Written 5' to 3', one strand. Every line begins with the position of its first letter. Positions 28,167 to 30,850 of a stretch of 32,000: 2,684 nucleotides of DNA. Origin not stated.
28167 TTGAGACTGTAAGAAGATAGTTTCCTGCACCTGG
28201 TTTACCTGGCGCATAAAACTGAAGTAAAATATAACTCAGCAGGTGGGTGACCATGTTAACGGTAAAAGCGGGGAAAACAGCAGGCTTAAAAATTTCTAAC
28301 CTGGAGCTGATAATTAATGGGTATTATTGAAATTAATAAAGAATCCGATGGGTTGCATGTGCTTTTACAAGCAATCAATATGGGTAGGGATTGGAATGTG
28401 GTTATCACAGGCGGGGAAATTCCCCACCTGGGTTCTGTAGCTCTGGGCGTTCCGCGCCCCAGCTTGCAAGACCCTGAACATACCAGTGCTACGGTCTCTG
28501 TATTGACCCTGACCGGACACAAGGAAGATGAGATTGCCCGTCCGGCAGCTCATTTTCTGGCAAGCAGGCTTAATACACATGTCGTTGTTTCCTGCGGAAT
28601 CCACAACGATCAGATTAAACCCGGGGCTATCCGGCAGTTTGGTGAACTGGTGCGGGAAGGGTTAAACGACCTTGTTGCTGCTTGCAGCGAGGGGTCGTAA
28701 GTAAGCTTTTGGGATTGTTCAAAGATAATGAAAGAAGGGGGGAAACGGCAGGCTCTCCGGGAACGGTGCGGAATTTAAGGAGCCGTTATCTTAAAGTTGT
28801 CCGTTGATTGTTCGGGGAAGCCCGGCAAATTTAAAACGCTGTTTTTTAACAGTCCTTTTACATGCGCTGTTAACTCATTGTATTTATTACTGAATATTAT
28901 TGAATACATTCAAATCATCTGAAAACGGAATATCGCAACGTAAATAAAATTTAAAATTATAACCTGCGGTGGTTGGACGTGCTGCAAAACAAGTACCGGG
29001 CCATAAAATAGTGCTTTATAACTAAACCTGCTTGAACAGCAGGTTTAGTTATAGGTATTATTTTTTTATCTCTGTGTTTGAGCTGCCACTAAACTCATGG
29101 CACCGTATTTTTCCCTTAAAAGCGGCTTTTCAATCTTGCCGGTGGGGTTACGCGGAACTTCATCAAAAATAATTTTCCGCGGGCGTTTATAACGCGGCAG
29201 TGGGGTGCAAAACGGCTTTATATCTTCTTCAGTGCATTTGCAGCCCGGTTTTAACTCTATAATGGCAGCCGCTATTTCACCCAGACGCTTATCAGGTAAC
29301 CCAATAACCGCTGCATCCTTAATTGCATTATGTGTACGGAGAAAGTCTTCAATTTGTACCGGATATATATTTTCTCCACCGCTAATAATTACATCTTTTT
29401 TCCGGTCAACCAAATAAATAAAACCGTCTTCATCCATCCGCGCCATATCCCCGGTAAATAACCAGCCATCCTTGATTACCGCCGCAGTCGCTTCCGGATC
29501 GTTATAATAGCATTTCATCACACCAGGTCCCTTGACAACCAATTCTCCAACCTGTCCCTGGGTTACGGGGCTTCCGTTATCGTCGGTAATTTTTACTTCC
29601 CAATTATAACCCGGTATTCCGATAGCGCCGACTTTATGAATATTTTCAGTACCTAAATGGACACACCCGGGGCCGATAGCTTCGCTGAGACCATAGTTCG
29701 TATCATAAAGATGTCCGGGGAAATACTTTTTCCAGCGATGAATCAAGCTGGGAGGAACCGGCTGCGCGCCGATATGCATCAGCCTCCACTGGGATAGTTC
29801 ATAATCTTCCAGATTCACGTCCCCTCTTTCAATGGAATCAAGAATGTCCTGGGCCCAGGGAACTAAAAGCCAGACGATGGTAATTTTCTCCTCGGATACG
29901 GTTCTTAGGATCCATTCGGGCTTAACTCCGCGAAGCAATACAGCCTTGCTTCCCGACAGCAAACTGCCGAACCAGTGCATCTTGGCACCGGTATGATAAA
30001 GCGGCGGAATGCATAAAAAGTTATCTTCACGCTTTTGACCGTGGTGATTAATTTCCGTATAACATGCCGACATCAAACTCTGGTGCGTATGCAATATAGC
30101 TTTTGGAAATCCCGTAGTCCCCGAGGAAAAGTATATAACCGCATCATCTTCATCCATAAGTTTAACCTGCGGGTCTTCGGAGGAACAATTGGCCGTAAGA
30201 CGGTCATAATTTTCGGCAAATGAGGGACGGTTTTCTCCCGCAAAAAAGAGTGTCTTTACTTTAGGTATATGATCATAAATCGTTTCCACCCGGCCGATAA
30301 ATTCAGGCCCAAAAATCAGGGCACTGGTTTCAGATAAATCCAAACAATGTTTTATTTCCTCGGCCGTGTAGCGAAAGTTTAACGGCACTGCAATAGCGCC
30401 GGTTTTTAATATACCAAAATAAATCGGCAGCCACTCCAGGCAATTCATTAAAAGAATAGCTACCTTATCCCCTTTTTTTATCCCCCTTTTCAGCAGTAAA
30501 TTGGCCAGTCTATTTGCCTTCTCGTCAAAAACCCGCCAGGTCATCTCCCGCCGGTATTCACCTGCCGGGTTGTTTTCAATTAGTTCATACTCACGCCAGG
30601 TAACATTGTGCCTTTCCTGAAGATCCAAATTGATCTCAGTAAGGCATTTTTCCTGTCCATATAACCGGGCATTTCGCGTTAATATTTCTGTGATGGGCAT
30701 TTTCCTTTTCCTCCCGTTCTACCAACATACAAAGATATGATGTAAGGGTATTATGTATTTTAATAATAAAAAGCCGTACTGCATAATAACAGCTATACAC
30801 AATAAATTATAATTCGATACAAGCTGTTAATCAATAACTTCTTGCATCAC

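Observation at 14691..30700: Self-sufficient, multi-paralog prFMN (UbiD/UbiX) aromatic (de)carboxylation island with its own sensor, cofactor supply and CoA ligase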

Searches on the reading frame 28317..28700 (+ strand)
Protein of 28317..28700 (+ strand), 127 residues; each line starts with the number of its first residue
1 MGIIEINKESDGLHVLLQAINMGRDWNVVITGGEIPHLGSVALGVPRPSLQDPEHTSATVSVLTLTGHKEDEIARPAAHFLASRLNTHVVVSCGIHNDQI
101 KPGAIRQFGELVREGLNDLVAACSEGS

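Call 4: search_protein_families(library=pfam, proteins=[window:28317-28700:+])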
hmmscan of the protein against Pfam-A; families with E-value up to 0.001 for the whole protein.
window:28317-28700:+ (127 aa): 2 families
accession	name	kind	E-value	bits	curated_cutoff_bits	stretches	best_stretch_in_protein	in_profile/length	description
PF21758.2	PAC_bac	-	3.6e-35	120.6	27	1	11-122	3-113/115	Bacterial proteasome assembling chaperone-like protein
PF16093.10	PAC4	-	5.3e-06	26.8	31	1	15-95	2-77/77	Proteasome assembly chaperone 4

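Call 8: search_protein_families(library=ncbifam, proteins=[window:28317-28700:+], max_evalue=0.00001)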
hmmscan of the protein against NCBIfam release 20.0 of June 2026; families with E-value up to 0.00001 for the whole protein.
window:28317-28700:+ (127 aa): 0 families

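Call 19: search_solved_structures(query=window:28317-28700:+, max_evalue=0.01, show_alignments=1)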
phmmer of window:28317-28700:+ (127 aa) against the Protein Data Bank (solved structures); distinct sequences matched with E-value up to 0.01: 0.

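Call 30: search_solved_structures(query=A1, max_evalue=1, show_alignments=1)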
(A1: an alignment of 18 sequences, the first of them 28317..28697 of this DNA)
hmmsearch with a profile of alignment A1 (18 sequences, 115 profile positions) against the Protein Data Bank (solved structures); distinct sequences matched with E-value up to 1: 4.
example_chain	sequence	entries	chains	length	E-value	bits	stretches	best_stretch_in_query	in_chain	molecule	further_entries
8p4w_A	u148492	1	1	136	1.2e-13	54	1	13-109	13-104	Protein LpdD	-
8pzh_A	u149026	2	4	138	1.2e-13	53.9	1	13-109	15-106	Protein LpdD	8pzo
8po5_A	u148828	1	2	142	1.3e-13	53.8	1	13-109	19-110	Protein LpdD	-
3opy_B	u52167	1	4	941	0.56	13.1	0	4-81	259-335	6-phosphofructo-1-kinase beta-subunit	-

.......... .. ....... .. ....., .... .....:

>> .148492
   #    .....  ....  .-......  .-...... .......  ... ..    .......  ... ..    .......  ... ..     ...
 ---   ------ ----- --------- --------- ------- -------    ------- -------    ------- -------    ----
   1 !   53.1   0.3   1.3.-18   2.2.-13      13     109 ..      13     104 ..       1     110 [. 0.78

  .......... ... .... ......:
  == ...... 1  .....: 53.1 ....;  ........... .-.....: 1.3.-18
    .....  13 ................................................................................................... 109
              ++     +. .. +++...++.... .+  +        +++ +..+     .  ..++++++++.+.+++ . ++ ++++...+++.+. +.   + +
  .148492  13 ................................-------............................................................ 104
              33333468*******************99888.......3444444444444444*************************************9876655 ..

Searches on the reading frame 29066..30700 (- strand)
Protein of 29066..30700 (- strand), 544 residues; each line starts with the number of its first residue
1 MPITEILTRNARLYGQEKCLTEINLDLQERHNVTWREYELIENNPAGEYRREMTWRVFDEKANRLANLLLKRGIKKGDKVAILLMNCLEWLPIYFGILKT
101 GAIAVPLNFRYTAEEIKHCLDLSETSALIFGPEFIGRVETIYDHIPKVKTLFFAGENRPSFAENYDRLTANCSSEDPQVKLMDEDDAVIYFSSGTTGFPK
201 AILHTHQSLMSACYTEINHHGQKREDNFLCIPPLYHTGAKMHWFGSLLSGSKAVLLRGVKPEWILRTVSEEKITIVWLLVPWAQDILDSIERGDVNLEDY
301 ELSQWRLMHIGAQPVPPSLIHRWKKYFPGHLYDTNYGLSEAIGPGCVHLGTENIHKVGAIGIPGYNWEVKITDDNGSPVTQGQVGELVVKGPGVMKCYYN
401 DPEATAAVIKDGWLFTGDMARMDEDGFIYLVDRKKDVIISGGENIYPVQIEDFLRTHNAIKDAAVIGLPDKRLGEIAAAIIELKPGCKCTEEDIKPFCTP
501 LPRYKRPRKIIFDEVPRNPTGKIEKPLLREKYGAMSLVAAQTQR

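Call 4: search_protein_families(library=pfam, proteins=[window:29066-30700:-])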
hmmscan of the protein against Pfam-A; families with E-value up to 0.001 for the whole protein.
window:29066-30700:- (544 aa): 2 families
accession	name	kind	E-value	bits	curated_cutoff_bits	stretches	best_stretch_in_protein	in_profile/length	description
PF00501.34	AMP-binding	-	5.7e-77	259.5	29.9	1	50-399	19-384/384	AMP-binding enzyme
PF13193.12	AMP-binding_C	-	1.1e-11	45.9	24.5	1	449-522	1-76/76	AMP-binding enzyme C-terminal domain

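Call 10: search_protein_families(library=ncbifam, proteins=[window:29066-30700:-], max_evalue=0.00001)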
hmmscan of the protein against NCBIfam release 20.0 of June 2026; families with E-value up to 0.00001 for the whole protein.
window:29066-30700:- (544 aa): 106 families (the best 25 are shown)
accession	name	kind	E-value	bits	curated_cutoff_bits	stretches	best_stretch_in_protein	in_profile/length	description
NF004837.0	PRK06187.1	subfamily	2.4e-128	428.7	476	1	50-534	31-524/531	long-chain-fatty-acid--CoA ligase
NF006182.0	PRK08316.1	subfamily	3.2e-98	329.5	663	1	51-534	35-519/523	fatty acyl-CoA synthetase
NF005307.0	PRK06839.1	equivalog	3e-96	323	748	1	50-529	25-490/496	o-succinylbenzoate--CoA ligase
NF005801.1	PRK07656.1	equivalog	9.4e-89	298.3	657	1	50-529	24-500/500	FadD3 family acyl-CoA ligase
NF005857.1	PRK07786.1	exception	9.5e-89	298.2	733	1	51-533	33-513/513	fatty-acid--CoA ligase FadD5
NF009233.0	PRK12583.1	subfamily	1.5e-83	281.1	832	1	51-531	44-549/558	fatty acid CoA ligase family protein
NF005863.0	PRK07798.1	subfamily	5.8e-83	279.3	543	1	50-523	27-522/540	acyl-CoA synthetase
NF004114.0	PRK05605.1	equivalog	3e-80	270.2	766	2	174-531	211-568/575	long-chain-fatty-acid--CoA ligase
NF005676.0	PRK07470.1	equivalog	2.2e-79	267.5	774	1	50-539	43-536/544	acyl-CoA synthetase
NF006020.0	PRK08162.1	subfamily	7.3e-78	262.2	677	1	51-533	43-539/545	acyl-CoA synthetase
NF002966.0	PRK03640.1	equivalog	3.3e-77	260.1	556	1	50-531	25-479/483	o-succinylbenzoate--CoA ligase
NF006181.0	PRK08314.1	subfamily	6.6e-77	259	705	2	173-531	193-553/563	long-chain-fatty-acid--CoA ligase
NF005702.0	PRK07514.1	subfamily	2.5e-76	257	558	1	51-534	28-502/506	malonyl-CoA synthase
NF005947.1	PRK08008.1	equivalog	2.8e-76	257.2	651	1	31-528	17-517/518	crotonobetaine/carnitine-CoA ligase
NF004758.0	PRK06087.1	equivalog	5.3e-76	256.2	736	1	53-531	51-534/548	medium-chain fatty-acid--CoA ligase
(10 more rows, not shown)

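Call 34: search_solved_structures(query=window:29066-30700:-, max_evalue=1e-40)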
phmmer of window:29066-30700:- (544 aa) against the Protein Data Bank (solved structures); distinct sequences matched with E-value up to 1e-40: 58.
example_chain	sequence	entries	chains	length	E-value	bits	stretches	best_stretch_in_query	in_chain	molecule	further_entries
3r44_A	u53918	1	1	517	9.9e-77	261.5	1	46-534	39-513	fatty acyl CoA synthetase FADD13 (FATTY-ACYL-CoA SYNTHETASE)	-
8r2q_A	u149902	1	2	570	2.4e-72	247.1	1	51-536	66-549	Probable fatty-acid-CoA ligase FadD5 (Fatty-acid-CoA synthetase) (Fatty-acid-CoA synthase)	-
8weu_A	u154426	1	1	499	4.5e-70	239.6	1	53-533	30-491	Fatty-acyl-CoA synthase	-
8wev_A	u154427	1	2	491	9.2e-70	238.5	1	53-533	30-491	Feruloyl-CoA Synthetase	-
5bsw_A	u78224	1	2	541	3.8e-59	203.5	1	57-534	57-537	4-coumarate--CoA ligase 2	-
5u95_A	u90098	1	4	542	7.5e-59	202.5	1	57-534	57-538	4-coumarate--CoA ligase 2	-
5bsm_A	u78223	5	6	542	7.6e-59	202.5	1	57-534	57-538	4-coumarate--CoA ligase 2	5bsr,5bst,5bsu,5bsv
3a9u_A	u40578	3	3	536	8e-58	199.1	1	58-533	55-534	4-coumarate--CoA ligase | 4-coumarate:CoA ligase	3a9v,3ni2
8r2r_A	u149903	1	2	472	1.3e-56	195.1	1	51-458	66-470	Probable fatty-acid-CoA ligase FadD5 (Fatty-acid-CoA synthetase) (Fatty-acid-CoA synthase)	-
3ivr_A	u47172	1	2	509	2.8e-55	190.7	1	53-533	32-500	Putative long-chain-fatty-acid CoA ligase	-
9g79_B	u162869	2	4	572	7.8e-54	186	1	31-529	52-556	Acetyl-coenzyme A synthetase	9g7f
5x8f_A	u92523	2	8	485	2.4e-53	184.3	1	58-529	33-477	2-succinylbenzoate--CoA ligase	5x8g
7kyd_A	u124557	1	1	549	3.5e-53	183.8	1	62-531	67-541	Long-chain fatty-acyl-CoA synthetase CG6178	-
3tsy_A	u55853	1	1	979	6e-53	183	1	64-532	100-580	Fusion Protein 4-coumarate--CoA ligase 1, Resveratrol synthase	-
5buq_A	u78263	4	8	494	7.5e-52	179.4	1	57-530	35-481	2-succinylbenzoate--CoA ligase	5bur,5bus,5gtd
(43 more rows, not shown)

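Call 72: find_encoding_contigs(protein=window:29066-30700:-, flank=10000, max_places=4)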
Protein window:29066-30700:- (544 aa): 6 contigs read that carry it; 4 places shown.
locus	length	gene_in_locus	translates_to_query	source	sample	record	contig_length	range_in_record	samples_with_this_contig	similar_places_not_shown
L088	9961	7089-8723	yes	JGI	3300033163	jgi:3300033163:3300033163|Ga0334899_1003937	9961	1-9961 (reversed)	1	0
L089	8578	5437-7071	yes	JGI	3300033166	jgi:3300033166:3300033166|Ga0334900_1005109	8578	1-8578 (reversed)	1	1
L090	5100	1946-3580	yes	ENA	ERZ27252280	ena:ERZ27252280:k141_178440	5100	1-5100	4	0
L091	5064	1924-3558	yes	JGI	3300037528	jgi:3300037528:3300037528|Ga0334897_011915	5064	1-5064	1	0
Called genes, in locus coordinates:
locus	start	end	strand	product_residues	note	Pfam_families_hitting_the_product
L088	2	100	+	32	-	PF01695:IstB_IS21 (weak)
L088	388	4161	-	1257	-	PF03442:CBM_X2, PF02368:Big_2, PF00395:SLH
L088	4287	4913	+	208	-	PF00440:TetR_N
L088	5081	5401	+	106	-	-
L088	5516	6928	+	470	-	PF13007:LZ_Tnp_IS66, PF13005:zf-IS66, PF03050:DDE_Tnp_IS66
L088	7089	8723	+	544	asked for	PF00501:AMP-binding, PF13193:AMP-binding_C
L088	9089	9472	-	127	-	PF21758:LpdD_chaperone, PF16093:PAC4 (weak)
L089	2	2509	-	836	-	?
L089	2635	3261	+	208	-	PF00440:TetR_N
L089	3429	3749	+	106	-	-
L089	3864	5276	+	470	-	PF13007:LZ_Tnp_IS66, PF13005:zf-IS66, PF03050:DDE_Tnp_IS66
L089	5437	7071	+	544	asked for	PF00501:AMP-binding, PF13193:AMP-binding_C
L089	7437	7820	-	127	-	PF21758:LpdD_chaperone, PF16093:PAC4 (weak)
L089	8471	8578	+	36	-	?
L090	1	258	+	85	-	?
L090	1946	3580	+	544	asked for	PF00501:AMP-binding, PF13193:AMP-binding_C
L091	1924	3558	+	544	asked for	PF00501:AMP-binding, PF13193:AMP-binding_C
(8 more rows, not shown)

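Call 73: find_homologous_proteins(query=window:29066-30700:-, max_evalue=1e-60)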
Query window:29066-30700:- (544 aa): 8000 proteins with E <= 1e-60 among 8000 candidates; the best 120 are listed.
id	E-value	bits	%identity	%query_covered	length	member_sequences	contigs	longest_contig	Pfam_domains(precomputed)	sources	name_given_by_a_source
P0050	0.0e+0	1285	100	100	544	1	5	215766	PF00501.35,PF13193.13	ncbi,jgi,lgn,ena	jgi:acyl-CoA synthetase (AMP-forming)/AMP-acid ligase II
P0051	0.0e+0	1179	90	100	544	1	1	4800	PF00501.35,PF13193.13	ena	-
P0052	0.0e+0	1174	90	100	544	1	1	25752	PF00501.35,PF13193.13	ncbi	-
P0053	0.0e+0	1173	91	100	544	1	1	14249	PF00501.35,PF13193.13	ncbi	-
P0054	0.0e+0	1171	90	100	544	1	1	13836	PF00501.35,PF13193.13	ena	-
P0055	0.0e+0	1170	90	100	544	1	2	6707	PF00501.35,PF13193.13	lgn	-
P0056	0.0e+0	1170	90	100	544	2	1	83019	PF00501.35,PF13193.13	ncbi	-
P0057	0.0e+0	1168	90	100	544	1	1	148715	PF00501.35,PF13193.13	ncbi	-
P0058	0.0e+0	1167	90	100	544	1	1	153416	PF00501.35,PF13193.13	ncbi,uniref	ncbi:class I adenylate-forming enzyme family protein [Pelotomaculum propionicicum]|uniref:class I ad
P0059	0.0e+0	1167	91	100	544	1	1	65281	PF00501.35,PF13193.13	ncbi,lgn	-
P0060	0.0e+0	1166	90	100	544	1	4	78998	PF00501.35,PF13193.13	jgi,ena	-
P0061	0.0e+0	1166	90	100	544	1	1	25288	PF00501.35,PF13193.13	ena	-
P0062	0.0e+0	1164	90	100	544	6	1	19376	PF00501.35,PF13193.13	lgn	-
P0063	0.0e+0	1164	89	100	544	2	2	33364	PF00501.35,PF13193.13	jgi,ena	-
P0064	0.0e+0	1162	90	100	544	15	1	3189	PF00501.35,PF13193.13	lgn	-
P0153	0.0e+0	1135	88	100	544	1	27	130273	PF00501.35,PF13193.13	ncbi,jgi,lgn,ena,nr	ncbi:class I adenylate-forming enzyme family protein [Syntrophomonas wolfei]|jgi:acyl-CoA synthetase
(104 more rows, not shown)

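Call 74: find_encoding_contigs(protein=P0153, flank=6000, max_places=3)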
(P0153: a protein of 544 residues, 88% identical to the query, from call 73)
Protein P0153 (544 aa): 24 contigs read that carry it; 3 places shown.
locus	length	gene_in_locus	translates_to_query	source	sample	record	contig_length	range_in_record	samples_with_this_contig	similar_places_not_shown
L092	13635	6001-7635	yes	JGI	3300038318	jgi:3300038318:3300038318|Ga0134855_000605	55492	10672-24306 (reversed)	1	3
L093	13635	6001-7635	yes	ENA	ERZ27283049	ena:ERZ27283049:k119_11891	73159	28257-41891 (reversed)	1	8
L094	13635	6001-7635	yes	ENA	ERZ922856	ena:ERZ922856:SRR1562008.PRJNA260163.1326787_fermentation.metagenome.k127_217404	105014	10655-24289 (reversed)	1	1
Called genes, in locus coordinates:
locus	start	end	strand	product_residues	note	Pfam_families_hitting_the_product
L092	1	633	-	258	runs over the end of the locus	-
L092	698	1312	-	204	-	PF04011:LemA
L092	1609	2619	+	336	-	PF00395:SLH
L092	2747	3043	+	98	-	PF01909:NTP_transf_2, PF18765:Polbeta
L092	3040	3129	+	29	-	-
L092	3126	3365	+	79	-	PF01934:HepT-like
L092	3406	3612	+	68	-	PF15919:HicB_lk_antitox, PF21748:UPF0150 (faint)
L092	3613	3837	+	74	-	PF07927:HicA_toxin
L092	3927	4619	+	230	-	PF12784:PDDEXK_2, PF27070:HTH_Rpn_C (weak)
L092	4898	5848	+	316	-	PF02558:ApbA, PF08546:ApbA_C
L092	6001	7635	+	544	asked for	PF00501:AMP-binding, PF13193:AMP-binding_C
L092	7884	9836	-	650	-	PF00999:Na_H_Exchanger, PF02254:TrkA_N, PF02080:TrkA_C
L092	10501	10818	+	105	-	PF04456:DUF503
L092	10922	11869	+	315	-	PF17033:Peptidase_M99 (weak), PF24827:AstE_AspA_cat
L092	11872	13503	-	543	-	PF14395:COOH-NH2_lig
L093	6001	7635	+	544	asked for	PF00501:AMP-binding, PF13193:AMP-binding_C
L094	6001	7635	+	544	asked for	PF00501:AMP-binding, PF13193:AMP-binding_C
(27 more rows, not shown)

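Call 75: find_encoding_contigs(protein=P0058, flank=6000, max_places=2)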
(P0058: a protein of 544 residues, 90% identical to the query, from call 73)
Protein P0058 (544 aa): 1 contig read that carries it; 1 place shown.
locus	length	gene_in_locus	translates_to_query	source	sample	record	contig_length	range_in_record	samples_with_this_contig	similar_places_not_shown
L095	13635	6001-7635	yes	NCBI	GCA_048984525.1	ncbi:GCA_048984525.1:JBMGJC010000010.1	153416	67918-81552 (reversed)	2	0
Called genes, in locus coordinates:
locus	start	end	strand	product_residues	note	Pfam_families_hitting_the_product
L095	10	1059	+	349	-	-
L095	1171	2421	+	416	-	-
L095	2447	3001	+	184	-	PF04011:LemA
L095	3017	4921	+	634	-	PF09972:DUF2207, PF20990:DUF2207_C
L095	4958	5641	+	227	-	-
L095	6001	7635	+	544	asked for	PF00501:AMP-binding, PF13193:AMP-binding_C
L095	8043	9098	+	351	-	PF07833:Cu_amine_oxidN1 (weak)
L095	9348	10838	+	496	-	PF01609:DDE_Tnp_1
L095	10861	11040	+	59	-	-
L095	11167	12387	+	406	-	PF00872:Transposase_mut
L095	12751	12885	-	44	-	-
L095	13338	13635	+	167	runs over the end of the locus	-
